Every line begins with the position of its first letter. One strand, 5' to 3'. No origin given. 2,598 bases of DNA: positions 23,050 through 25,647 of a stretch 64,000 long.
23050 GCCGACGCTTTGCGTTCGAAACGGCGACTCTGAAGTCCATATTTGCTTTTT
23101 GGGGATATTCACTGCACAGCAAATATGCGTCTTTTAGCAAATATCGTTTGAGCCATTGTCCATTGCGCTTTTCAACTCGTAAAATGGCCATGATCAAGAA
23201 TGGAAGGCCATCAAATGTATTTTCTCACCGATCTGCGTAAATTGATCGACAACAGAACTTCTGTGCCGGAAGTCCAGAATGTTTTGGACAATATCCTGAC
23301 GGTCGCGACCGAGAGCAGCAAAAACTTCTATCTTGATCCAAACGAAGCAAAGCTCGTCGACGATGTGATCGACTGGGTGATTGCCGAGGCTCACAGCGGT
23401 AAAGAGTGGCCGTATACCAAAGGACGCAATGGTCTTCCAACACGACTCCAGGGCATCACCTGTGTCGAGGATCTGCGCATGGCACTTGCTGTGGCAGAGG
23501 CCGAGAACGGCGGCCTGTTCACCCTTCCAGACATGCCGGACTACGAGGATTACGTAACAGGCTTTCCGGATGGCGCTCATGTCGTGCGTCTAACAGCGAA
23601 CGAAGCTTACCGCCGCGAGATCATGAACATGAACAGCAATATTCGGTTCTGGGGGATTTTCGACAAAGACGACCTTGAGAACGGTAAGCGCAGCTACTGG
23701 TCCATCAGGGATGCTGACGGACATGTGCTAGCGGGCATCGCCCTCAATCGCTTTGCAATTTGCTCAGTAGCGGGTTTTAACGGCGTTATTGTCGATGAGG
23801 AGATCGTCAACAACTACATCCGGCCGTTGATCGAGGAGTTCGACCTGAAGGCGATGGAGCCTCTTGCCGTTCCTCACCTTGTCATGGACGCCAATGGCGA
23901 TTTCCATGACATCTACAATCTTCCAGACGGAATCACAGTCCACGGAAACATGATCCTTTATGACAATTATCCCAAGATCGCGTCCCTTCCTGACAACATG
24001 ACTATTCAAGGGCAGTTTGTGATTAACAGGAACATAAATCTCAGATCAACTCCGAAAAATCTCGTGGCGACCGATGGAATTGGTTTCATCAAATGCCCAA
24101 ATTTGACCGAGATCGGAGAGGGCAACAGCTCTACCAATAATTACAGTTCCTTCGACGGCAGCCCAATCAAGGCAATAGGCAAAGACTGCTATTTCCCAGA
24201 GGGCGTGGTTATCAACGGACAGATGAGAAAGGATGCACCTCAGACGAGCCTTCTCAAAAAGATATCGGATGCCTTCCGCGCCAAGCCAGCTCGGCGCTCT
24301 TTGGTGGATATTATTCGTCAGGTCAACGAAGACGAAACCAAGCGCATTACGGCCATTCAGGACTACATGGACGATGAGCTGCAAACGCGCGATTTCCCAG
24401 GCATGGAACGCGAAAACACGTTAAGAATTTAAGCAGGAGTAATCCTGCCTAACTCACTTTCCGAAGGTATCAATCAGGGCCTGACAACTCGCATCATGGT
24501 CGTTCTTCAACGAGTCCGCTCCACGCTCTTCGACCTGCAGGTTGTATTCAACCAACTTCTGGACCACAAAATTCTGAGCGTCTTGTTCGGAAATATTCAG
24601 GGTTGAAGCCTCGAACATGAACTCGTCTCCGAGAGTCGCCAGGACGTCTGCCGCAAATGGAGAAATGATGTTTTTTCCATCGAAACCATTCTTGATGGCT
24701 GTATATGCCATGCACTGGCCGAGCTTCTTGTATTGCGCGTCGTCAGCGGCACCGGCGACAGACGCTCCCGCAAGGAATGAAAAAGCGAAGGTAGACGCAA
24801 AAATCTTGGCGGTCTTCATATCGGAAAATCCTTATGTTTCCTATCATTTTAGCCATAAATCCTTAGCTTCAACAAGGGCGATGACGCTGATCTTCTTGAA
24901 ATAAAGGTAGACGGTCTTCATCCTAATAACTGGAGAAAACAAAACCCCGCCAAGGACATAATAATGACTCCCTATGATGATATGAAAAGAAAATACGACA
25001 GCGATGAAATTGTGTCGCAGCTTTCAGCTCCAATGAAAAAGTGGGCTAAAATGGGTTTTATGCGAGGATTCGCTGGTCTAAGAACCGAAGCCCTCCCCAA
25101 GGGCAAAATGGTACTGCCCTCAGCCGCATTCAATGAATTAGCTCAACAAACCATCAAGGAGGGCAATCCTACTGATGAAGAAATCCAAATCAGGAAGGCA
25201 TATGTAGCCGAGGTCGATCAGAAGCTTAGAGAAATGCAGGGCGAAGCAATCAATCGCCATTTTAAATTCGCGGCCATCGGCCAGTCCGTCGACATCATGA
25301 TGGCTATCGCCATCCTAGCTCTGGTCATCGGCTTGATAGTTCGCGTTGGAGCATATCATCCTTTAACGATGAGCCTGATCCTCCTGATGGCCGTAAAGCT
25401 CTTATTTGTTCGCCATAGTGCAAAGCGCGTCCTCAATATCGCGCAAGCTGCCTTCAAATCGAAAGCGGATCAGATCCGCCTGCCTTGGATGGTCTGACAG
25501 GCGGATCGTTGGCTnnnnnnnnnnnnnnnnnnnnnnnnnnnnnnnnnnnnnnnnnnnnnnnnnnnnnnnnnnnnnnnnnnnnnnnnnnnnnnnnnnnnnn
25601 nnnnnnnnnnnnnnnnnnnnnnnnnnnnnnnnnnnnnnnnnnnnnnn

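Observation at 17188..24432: AAA+ ATPase-led cluster (incl. 5-gene coupled block with two 2TM proteins), divergent from a metallophosphoesterase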

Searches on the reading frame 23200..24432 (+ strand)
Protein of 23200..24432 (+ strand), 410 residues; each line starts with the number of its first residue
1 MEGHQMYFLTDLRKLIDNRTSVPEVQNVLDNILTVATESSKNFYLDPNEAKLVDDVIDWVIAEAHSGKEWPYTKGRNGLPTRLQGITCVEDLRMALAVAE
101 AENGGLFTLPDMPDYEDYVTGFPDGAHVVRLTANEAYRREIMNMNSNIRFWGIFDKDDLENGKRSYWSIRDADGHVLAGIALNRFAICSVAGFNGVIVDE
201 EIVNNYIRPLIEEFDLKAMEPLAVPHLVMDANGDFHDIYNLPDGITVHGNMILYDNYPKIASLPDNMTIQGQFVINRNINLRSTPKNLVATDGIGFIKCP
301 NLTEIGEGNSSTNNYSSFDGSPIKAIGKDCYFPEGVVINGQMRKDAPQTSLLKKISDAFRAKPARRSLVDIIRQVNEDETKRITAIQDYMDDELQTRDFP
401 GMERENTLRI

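Call 4: search_protein_families(library=pfam, proteins=[window:23200-24432:+], max_evalue=0.1)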
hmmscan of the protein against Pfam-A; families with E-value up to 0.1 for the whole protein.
window:23200-24432:+ (410 aa): 0 families

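Call 8: search_protein_families(library=padloc, proteins=[window:23200-24432:+], max_evalue=0.1)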
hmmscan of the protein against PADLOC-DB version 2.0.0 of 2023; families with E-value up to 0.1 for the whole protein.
window:23200-24432:+ (410 aa): 0 families

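Call 9: search_protein_families(library=ncbifam, proteins=[window:23200-24432:+], max_evalue=0.1)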
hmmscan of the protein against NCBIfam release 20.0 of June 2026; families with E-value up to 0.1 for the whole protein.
window:23200-24432:+ (410 aa): 0 families

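Call 10: search_protein_families(library=phrogs, proteins=[window:23200-24432:+], max_evalue=0.1)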
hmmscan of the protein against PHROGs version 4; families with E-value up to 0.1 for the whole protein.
window:23200-24432:+ (410 aa): 0 families

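Call 70: search_solved_structures(query=window:23200-24432:+, max_evalue=1)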
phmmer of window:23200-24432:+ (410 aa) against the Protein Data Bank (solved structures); distinct sequences matched with E-value up to 1: 1.
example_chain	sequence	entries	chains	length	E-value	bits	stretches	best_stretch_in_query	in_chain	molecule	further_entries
6ne9_A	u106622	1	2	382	0.16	13.9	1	198-281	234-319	Isoamylase protein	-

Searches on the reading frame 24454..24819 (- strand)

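Call 4: search_protein_families(library=pfam, proteins=[window:24454-24819:-], max_evalue=0.1)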
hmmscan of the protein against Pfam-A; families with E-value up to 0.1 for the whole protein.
window:24454-24819:- (121 aa): 0 families

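Call 8: search_protein_families(library=padloc, proteins=[window:24454-24819:-], max_evalue=0.1)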
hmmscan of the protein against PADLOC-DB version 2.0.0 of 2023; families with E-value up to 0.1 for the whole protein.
window:24454-24819:- (121 aa): 0 families

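Call 9: search_protein_families(library=ncbifam, proteins=[window:24454-24819:-], max_evalue=0.1)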
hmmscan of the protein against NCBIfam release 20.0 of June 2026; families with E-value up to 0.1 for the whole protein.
window:24454-24819:- (121 aa): 0 families

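Call 10: search_protein_families(library=phrogs, proteins=[window:24454-24819:-], max_evalue=0.1)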
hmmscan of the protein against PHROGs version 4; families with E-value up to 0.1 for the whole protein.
window:24454-24819:- (121 aa): 1 family
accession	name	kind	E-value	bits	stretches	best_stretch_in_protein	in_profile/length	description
phrog_515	-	other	0.021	15.9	1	53-100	16-63/107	PetE plastocyanine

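Call 115: search_protein_families(library=pfam, alignment_id=A8, max_evalue=1)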
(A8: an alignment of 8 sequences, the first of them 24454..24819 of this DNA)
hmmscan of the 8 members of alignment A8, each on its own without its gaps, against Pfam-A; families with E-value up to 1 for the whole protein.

A. member 1, window:24454-24819:- (121 aa): 0 families

B. families by the number of members that match (of 8 scanned): 2 families
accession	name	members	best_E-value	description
PF06331.17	Tfb5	2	0.13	Transcription factor TFIIH complex subunit Tfb5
PF05904.16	DUF863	1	0.11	Plant protein of unknown function (DUF863)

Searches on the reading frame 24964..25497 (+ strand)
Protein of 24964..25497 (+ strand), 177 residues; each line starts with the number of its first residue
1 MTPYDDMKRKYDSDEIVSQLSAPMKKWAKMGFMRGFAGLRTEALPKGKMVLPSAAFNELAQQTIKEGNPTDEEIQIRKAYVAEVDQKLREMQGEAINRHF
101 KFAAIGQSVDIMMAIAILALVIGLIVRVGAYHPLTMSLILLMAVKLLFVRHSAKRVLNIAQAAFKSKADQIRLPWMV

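Call 4: search_protein_families(library=pfam, proteins=[window:24964-25497:+], max_evalue=0.1)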
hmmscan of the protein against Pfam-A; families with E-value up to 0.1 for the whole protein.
window:24964-25497:+ (177 aa): 0 families

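Call 8: search_protein_families(library=padloc, proteins=[window:24964-25497:+], max_evalue=0.1)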
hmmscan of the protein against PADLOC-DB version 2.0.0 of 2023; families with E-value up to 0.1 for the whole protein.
window:24964-25497:+ (177 aa): 0 families

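Call 9: search_protein_families(library=ncbifam, proteins=[window:24964-25497:+], max_evalue=0.1)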
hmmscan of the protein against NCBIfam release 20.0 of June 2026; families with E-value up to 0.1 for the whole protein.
window:24964-25497:+ (177 aa): 1 family
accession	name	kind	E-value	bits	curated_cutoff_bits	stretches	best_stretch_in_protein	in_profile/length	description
NF009303.0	PRK12660.1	subfamily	0.049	13.6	132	1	116-157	3-43/114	putative monovalent cation/H+ antiporter subunit C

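Call 10: search_protein_families(library=phrogs, proteins=[window:24964-25497:+], max_evalue=0.1)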
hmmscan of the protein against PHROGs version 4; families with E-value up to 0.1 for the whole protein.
window:24964-25497:+ (177 aa): 1 family
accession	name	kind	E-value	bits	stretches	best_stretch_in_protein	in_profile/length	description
phrog_3107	-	unknown function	0.019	16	1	106-128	6-28/66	-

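Call 45: search_dna_similar(query=window:24964-25497:+, collection=plasmids, mode=protein, max_evalue=0.001, max_rows=40)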
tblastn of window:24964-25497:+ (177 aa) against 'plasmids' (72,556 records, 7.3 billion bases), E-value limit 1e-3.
Records with a match: 1; places in all: 1; records where one place covers at least 80% of the query: 1.
Best place of each record, by identity: <60% 1.
By first word of the organism name: Rhizobium 1.
By predicted mobility (MOB-suite, as given by PLSDB): non-mobilizable 1.
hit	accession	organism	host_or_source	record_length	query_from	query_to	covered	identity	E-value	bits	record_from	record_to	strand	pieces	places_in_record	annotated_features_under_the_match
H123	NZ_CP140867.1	Rhizobium leguminosarum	Trifolium pratense,whole organism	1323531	5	175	97%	33.9%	3e-24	105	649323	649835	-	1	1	record has no annotation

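Call 57: search_protein_representatives(alignment_id=A3)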
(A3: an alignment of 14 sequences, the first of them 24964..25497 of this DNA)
Query: 14 sequences, 178 profile positions. Proteins with E-value up to 0.001 (for the whole library): 28; up to 1e-10: 9; up to 1e-30: 2. The best 28 are listed.
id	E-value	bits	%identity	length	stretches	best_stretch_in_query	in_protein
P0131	3.2e-75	268.3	-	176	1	5-177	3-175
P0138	4.9e-38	147.2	-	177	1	1-176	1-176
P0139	6.4e-30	120.7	-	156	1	6-165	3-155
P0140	7.9e-23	97.6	-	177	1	4-177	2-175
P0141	6.2e-22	94.7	-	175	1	12-177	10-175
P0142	8.2e-18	81.3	-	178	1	12-176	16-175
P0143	1.1e-15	74.4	-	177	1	17-176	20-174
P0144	1.3e-14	70.9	-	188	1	16-176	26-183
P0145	9.5e-12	61.5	-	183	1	1-176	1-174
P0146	3.0e-10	56.6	-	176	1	19-175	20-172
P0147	2.3e-09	53.8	-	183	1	6-123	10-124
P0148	8.0e-09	52.0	-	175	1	13-122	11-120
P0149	4.3e-08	49.6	-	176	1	18-177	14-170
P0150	7.1e-08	48.9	-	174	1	8-176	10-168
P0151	7.7e-08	48.8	-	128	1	44-175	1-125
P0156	6.0e-06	42.6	-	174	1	11-176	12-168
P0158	1.1e-05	41.8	-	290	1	13-175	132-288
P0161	1.1e-04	38.6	-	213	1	8-177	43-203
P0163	5.3e-04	36.3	-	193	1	20-176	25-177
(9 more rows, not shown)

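Call 58: find_encoding_contigs(protein=P0145, flank=10000, max_places=3)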
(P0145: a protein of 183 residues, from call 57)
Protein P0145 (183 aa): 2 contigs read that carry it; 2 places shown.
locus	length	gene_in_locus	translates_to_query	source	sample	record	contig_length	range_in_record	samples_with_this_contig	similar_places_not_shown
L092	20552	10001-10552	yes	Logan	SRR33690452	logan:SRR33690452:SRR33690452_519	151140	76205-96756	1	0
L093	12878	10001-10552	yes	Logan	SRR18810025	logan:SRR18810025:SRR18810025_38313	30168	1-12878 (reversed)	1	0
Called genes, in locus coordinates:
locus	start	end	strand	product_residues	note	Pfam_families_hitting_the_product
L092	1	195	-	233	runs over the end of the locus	-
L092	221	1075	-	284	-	PF08843:AbiEii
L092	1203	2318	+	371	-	-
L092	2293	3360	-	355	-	-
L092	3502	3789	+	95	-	-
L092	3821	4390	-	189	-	-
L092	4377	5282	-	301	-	-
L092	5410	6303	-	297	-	PF00149:Metallophos, PF12850:Metallophos_2 (weak)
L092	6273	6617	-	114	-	-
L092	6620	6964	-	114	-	-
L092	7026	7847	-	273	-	PF00149:Metallophos, PF12850:Metallophos_2 (weak)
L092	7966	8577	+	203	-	-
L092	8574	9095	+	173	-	-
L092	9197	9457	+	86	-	-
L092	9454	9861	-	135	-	-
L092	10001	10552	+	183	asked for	-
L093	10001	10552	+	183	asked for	-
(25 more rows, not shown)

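Call 59: find_encoding_contigs(protein=P0141, flank=10000, max_places=3)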
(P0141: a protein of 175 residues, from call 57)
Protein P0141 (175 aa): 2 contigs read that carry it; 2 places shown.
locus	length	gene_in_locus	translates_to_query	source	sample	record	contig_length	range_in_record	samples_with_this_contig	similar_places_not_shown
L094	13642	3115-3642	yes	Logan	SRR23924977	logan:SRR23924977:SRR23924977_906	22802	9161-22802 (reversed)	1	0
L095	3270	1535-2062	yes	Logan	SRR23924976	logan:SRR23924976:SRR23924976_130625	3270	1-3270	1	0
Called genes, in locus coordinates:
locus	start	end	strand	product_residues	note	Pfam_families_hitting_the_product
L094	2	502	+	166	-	?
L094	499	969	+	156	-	-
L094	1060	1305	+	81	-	-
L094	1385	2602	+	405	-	-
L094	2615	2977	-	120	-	-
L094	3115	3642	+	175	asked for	-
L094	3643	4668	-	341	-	PF05569:Peptidase_M56 (weak), PF01435:Peptidase_M48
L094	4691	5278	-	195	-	PF04011:LemA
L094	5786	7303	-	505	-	PF00753:Lactamase_B, PF12706:Lactamase_B_2, PF22505:RNase_J_b_CASP, PF07521:RMMBL (weak)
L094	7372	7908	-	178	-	PF02600:DsbB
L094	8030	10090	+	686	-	-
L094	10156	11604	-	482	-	-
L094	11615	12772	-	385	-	PF19911:DUF6384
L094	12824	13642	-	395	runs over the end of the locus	-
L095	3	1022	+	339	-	?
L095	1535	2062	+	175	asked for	-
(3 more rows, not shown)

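Call 63: find_encoding_contigs(protein=P0143, flank=10000, max_places=2)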
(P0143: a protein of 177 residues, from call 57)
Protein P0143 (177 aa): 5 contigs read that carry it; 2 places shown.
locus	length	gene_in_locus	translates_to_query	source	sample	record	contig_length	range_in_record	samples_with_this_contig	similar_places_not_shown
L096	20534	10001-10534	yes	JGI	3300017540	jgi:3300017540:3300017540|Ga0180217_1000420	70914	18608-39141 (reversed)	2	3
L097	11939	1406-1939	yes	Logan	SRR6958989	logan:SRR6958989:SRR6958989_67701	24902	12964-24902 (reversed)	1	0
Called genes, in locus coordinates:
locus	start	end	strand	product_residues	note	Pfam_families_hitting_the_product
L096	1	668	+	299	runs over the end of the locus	PF04055:Radical_SAM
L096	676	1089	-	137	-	-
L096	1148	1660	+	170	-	-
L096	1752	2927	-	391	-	PF00009:GTP_EFTU, PF03144:GTP_EFTU_D2, PF03143:GTP_EFTU_D3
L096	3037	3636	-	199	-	-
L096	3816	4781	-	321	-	PF01145:Band_7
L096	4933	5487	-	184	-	-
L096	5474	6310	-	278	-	-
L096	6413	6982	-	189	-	-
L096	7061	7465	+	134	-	-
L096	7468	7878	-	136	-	-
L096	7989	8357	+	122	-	-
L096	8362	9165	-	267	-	PF00149:Metallophos, PF12850:Metallophos_2 (faint)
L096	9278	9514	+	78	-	-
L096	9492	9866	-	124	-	-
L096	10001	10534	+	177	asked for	-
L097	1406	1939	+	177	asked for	-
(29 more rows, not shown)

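Call 64: find_encoding_contigs(protein=P0149, flank=10000, max_places=2)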
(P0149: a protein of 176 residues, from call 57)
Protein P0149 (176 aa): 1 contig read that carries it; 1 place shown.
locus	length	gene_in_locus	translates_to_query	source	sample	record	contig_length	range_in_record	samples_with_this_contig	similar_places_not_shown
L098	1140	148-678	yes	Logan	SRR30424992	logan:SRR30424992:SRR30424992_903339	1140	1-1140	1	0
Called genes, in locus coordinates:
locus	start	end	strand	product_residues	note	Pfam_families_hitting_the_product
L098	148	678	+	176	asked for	-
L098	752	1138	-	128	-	?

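Call 65: find_encoding_contigs(protein=P0156, flank=10000, max_places=2)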
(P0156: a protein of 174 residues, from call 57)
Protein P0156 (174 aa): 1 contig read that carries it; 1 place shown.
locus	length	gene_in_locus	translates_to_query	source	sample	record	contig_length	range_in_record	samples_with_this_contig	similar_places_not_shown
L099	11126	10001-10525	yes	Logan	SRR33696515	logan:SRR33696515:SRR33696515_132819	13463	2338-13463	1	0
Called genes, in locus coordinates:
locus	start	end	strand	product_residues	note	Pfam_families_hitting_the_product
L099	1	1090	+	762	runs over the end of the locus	PF08478:POTRA_1 (faint), PF07244:POTRA, PF08479:POTRA_2 (faint), PF07244:POTRA, PF01103:Omp85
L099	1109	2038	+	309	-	-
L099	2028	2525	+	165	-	PF01928:CYTH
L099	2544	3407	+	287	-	-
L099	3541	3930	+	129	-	-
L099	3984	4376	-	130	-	-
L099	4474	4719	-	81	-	-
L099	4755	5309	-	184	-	-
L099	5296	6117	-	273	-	-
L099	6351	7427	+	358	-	-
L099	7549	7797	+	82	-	-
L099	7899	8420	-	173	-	-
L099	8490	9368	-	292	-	PF00149:Metallophos, PF12850:Metallophos_2 (weak)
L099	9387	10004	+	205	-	-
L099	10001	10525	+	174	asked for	-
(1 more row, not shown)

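Call 105: find_encoding_contigs(protein=P0158, flank=8000, max_places=2)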
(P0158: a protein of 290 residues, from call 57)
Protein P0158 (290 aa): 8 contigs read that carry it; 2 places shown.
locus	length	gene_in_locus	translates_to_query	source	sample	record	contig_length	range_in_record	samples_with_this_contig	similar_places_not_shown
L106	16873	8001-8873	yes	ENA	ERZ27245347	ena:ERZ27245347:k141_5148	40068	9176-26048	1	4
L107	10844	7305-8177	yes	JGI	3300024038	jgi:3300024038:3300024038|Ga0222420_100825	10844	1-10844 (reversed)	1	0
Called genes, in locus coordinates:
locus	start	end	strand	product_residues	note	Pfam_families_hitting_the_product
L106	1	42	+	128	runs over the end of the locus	-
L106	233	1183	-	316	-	PF01145:Band_7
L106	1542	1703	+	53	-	-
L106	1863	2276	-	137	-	-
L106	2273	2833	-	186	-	-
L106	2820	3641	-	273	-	-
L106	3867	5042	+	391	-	PF00009:GTP_EFTU, PF03144:GTP_EFTU_D2, PF03143:GTP_EFTU_D3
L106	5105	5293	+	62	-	-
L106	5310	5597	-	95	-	PF00588:SpoU_methylase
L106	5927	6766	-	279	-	PF00149:Metallophos, PF12850:Metallophos_2 (faint)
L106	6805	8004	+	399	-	-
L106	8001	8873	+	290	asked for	-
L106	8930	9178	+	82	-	-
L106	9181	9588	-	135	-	-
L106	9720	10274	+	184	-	-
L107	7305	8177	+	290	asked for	-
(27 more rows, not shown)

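Call 106: search_protein_families(library=pfam, proteins=[P0158, P0161, P0163, P0144], max_evalue=0.01)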
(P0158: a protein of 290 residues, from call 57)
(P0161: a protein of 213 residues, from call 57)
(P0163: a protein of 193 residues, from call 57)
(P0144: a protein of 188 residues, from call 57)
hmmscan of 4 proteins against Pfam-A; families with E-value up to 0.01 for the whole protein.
P0158 (290 aa): 0 families

P0161 (213 aa): 0 families

P0163 (193 aa): 0 families

P0144 (188 aa): 0 families

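Call 112: find_related_loci(query=A10, collection=metagenome_contigs, flank=10000)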
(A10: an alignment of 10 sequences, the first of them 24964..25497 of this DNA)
Query A10 (177 aa) in metagenome_contigs; peptide patterns used: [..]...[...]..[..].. (x = any residue, [..] = any of these).
55 stretches matched a pattern; 2 encode a relative of the query (tblastn E <= 1e-3); 2 distinct loci.
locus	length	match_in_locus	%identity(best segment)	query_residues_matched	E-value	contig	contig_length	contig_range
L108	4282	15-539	74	1-175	9e-88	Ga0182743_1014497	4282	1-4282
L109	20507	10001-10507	42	8-177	6e-37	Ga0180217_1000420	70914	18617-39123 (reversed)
